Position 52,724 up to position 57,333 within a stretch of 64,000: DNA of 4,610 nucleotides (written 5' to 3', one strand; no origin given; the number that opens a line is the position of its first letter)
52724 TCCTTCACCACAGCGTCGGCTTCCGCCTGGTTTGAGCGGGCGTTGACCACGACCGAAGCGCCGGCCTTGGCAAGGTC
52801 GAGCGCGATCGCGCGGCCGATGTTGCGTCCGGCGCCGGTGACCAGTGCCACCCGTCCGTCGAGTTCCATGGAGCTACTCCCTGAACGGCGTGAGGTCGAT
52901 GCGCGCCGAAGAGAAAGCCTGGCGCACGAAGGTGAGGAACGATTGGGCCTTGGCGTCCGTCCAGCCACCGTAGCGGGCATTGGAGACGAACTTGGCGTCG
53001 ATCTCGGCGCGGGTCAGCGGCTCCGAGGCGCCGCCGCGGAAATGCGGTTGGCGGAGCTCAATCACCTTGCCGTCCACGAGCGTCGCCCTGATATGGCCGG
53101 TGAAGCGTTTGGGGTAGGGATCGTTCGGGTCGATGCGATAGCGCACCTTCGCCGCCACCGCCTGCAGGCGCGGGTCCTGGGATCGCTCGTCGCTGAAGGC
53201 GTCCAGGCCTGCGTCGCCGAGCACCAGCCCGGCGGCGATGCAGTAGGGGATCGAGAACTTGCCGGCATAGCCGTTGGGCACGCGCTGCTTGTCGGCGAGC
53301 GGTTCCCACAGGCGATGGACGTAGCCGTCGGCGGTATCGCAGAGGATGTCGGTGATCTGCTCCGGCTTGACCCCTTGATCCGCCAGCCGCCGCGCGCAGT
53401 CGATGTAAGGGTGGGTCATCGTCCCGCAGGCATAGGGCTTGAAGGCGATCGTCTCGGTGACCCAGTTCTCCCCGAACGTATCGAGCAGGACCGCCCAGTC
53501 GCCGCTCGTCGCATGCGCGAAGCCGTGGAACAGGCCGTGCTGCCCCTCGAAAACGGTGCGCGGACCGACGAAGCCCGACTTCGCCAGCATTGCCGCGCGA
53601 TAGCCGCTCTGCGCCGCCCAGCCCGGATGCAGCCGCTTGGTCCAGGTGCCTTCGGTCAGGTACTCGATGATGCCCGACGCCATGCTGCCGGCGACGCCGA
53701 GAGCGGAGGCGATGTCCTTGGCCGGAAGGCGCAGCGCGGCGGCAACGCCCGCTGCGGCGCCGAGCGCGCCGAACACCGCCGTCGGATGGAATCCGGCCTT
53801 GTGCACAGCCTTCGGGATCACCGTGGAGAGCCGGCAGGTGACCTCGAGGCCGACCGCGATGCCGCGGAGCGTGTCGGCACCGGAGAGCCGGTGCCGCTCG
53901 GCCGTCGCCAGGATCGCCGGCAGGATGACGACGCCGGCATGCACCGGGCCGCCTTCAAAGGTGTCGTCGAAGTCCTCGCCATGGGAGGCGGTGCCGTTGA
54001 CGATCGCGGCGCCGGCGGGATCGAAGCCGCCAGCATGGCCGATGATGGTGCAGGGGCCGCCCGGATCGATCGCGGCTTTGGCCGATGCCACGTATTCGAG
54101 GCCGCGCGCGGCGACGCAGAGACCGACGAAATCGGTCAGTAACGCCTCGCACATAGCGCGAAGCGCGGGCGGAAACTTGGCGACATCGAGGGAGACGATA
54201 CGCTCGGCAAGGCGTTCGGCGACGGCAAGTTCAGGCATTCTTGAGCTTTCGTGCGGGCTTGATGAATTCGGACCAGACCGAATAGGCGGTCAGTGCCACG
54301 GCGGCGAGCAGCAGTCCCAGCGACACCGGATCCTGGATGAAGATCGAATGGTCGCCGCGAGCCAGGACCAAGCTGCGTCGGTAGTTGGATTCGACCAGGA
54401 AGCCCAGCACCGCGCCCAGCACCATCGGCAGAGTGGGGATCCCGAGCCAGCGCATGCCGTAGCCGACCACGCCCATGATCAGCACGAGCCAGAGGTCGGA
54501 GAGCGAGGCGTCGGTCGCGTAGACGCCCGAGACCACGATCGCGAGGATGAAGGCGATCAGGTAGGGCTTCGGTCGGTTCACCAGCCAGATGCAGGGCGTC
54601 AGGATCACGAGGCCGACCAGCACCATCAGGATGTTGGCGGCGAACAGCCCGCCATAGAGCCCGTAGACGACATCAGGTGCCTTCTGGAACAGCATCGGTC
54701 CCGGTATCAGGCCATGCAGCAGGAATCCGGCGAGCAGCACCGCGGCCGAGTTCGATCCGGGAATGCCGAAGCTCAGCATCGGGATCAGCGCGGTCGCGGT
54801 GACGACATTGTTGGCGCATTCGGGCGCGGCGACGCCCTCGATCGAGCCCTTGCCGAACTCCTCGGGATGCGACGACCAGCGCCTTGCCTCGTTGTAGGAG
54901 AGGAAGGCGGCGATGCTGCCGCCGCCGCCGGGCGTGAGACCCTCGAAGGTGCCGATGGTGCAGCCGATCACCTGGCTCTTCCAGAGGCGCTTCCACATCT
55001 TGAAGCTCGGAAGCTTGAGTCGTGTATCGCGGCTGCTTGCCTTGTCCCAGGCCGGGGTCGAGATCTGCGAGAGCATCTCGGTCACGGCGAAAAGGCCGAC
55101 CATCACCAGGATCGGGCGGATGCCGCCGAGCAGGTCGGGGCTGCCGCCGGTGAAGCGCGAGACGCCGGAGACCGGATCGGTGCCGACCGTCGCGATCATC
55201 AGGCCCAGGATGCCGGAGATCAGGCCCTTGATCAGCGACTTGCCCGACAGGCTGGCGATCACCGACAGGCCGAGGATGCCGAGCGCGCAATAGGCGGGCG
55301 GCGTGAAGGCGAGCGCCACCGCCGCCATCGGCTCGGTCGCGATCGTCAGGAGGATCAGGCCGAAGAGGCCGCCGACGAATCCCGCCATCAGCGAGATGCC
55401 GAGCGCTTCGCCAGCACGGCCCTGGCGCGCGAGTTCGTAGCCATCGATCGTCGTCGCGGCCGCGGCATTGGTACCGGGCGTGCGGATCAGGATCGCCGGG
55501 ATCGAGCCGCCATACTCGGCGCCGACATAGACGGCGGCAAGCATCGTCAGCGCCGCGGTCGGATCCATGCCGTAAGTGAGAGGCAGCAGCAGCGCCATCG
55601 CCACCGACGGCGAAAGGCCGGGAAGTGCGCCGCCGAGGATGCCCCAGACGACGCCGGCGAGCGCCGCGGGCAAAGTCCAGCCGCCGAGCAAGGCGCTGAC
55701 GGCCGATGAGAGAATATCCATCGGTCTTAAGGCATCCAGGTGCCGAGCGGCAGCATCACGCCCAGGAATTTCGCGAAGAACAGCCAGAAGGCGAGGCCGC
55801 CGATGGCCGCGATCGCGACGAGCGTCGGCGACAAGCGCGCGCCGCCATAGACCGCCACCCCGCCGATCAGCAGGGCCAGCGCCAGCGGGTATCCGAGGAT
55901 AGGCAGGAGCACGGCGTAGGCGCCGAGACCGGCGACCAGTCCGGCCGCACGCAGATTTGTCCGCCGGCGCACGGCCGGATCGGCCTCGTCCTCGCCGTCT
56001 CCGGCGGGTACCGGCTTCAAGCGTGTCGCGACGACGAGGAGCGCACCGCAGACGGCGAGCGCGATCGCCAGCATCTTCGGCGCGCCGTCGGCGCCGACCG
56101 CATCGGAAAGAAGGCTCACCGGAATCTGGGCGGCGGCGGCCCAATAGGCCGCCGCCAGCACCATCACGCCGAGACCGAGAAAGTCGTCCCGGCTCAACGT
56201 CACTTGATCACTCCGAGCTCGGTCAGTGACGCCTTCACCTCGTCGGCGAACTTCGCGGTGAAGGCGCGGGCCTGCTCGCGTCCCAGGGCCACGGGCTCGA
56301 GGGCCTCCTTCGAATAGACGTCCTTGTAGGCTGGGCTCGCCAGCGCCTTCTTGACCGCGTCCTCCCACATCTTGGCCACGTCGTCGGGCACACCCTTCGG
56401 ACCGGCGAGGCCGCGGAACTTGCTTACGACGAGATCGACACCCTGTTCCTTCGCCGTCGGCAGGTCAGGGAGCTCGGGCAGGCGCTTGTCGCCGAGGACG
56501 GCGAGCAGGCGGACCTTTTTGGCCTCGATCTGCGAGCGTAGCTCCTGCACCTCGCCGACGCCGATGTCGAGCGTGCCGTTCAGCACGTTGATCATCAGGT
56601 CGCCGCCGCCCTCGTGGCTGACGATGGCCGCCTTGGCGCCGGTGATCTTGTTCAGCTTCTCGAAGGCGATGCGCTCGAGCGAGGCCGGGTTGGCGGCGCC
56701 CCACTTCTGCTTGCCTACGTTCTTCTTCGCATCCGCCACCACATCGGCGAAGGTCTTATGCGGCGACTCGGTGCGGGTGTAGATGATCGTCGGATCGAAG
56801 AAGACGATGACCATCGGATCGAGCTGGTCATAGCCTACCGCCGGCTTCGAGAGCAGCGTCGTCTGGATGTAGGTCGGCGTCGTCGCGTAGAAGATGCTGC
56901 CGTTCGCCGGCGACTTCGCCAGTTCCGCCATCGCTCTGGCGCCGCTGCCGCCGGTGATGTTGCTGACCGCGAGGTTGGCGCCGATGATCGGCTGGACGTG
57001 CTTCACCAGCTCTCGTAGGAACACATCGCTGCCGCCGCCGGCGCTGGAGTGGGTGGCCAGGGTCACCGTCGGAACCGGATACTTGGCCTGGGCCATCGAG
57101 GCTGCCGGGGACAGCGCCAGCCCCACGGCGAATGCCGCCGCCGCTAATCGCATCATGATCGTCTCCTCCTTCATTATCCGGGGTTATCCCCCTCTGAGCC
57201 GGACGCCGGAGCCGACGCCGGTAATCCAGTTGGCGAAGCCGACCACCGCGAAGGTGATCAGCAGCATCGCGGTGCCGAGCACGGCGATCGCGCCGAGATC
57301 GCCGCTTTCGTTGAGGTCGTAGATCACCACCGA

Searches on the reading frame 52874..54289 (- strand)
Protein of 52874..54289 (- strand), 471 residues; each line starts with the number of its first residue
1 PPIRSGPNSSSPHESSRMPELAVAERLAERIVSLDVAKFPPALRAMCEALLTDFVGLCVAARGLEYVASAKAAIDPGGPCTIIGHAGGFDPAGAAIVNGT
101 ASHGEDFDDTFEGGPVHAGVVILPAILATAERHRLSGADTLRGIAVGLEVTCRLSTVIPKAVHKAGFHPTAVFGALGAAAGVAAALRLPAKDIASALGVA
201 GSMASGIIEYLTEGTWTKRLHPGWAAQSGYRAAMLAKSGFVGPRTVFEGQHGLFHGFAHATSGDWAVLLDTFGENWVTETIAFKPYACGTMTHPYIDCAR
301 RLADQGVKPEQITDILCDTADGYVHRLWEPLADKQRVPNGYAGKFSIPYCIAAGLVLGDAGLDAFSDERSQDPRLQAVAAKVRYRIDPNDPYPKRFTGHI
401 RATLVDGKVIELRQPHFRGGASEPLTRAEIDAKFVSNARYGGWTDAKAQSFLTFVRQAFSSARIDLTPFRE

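Call 8: search_protein_families(library=pfam, proteins=[window:52874-54289:-], max_evalue=0.00001)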
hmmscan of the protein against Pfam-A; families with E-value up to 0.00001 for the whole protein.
window:52874-54289:- (471 aa): 2 families
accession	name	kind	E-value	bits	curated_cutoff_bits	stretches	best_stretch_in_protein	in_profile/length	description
PF03972.19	MmgE_PrpD_N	-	2.8e-57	194.2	32.1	1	25-259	1-237/244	MmgE/PrpD N-terminal domain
PF19305.4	MmgE_PrpD_C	-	1.3e-27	97.2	32.1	1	286-440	1-154/173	MmgE/PrpD C-terminal domain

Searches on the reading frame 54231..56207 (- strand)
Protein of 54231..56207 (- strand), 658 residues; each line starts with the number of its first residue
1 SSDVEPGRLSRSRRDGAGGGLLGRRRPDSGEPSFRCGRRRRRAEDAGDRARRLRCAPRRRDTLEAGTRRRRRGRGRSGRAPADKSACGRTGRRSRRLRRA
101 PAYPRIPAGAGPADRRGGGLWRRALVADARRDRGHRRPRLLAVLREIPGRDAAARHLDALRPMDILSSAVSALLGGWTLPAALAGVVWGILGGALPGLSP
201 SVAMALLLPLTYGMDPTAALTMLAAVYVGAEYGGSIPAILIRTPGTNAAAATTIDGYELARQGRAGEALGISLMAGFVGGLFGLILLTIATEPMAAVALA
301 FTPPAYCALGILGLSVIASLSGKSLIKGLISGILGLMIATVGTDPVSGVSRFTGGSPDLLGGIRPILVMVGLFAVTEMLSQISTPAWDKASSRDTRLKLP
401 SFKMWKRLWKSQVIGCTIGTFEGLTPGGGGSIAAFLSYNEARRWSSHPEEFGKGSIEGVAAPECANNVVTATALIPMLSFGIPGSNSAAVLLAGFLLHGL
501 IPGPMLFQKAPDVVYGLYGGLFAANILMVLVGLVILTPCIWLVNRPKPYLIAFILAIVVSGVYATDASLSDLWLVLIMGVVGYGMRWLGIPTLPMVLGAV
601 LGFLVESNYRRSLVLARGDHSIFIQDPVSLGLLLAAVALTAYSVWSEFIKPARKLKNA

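Call 8: search_protein_families(library=pfam, proteins=[window:54231-56207:-], max_evalue=0.00001)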
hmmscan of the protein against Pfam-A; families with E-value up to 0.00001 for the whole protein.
window:54231-56207:- (658 aa): 1 family
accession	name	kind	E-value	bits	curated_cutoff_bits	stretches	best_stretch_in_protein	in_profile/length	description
PF01970.21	TctA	-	8e-143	476.5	28.9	1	181-597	3-423/423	Tripartite tricarboxylate transporter TctA family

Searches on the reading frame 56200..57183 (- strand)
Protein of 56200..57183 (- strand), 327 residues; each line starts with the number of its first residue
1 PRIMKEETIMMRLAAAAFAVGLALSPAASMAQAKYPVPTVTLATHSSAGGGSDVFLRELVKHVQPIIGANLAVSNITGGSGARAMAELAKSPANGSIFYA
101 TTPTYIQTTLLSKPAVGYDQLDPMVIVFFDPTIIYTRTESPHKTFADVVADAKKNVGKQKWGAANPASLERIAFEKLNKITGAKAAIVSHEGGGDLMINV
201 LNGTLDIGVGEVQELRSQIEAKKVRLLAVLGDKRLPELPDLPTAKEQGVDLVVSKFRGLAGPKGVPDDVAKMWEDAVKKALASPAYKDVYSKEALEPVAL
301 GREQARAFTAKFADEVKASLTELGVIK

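Call 8: search_protein_families(library=pfam, proteins=[window:56200-57183:-], max_evalue=0.00001)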
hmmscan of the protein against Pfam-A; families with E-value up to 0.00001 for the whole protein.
window:56200-57183:- (327 aa): 1 family
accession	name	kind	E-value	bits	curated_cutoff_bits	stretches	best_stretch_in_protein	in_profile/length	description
PF03401.19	TctC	-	4.4e-29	102.3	27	1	57-318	3-267/274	Tripartite tricarboxylate transporter family receptor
